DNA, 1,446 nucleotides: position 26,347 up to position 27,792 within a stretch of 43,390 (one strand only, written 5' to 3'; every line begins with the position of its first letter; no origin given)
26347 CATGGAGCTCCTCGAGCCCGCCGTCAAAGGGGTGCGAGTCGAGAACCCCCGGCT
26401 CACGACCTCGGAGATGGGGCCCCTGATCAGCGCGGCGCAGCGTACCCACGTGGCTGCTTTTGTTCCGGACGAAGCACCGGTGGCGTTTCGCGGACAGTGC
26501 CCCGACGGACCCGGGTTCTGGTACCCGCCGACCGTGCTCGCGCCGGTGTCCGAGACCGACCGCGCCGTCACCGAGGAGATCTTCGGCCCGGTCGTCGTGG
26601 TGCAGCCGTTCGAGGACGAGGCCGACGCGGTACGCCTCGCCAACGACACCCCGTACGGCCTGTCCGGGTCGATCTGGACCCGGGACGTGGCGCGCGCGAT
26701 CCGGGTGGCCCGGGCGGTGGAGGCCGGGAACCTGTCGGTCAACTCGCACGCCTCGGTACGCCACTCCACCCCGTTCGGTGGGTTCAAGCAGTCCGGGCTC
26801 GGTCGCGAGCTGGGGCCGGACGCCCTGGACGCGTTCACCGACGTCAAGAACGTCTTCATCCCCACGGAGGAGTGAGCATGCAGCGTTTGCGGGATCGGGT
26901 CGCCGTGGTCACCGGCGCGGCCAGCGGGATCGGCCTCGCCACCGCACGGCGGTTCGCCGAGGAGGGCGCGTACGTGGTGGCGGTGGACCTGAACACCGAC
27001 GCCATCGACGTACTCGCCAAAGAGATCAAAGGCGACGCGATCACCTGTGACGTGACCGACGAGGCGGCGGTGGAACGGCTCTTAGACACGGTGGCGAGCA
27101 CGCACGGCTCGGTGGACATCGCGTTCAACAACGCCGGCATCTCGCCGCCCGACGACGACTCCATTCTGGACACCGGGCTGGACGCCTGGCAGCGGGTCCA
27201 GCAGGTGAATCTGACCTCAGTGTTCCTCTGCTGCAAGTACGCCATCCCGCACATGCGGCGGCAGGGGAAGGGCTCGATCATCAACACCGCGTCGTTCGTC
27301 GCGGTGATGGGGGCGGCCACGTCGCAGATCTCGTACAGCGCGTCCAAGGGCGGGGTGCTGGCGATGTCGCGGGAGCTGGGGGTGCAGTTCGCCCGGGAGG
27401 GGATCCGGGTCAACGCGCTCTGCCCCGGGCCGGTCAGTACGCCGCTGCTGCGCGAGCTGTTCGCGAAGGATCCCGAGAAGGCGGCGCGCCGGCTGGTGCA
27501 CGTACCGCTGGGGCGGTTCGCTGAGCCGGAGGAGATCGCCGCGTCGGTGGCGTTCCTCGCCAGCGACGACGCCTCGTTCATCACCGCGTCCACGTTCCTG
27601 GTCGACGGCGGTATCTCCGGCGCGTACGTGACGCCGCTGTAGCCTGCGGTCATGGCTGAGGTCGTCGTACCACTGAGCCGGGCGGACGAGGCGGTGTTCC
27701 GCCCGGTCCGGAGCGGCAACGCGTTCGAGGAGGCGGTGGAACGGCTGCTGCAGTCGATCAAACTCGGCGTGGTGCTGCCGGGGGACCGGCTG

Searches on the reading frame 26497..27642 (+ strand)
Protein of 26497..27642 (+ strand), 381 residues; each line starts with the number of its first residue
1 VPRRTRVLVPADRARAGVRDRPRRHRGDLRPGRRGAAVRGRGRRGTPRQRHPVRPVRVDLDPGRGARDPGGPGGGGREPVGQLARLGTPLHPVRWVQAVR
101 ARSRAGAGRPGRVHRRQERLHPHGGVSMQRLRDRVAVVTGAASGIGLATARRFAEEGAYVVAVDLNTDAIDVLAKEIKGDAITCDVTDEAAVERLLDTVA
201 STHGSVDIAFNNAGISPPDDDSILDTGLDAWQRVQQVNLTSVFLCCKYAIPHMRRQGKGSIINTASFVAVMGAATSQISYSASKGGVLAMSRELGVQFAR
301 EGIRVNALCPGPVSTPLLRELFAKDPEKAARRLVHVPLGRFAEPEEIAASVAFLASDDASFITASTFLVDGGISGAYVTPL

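Call 61: search_protein_families(library=pfam, proteins=[window:26497-27642:+], max_evalue=0.00001)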
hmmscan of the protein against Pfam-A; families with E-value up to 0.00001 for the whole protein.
window:26497-27642:+ (381 aa): 3 families
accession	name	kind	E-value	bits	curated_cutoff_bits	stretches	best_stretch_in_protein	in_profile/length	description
PF13561.12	adh_short_C2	-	2e-70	237.5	27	1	140-373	1-235/236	Enoyl-(Acyl carrier protein) reductase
PF00106.31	adh_short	-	3.6e-53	180.4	26.6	1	134-324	1-193/195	short chain dehydrogenase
PF08659.16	KR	-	2.6e-06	27.9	22.6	1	137-282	4-151/180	KR domain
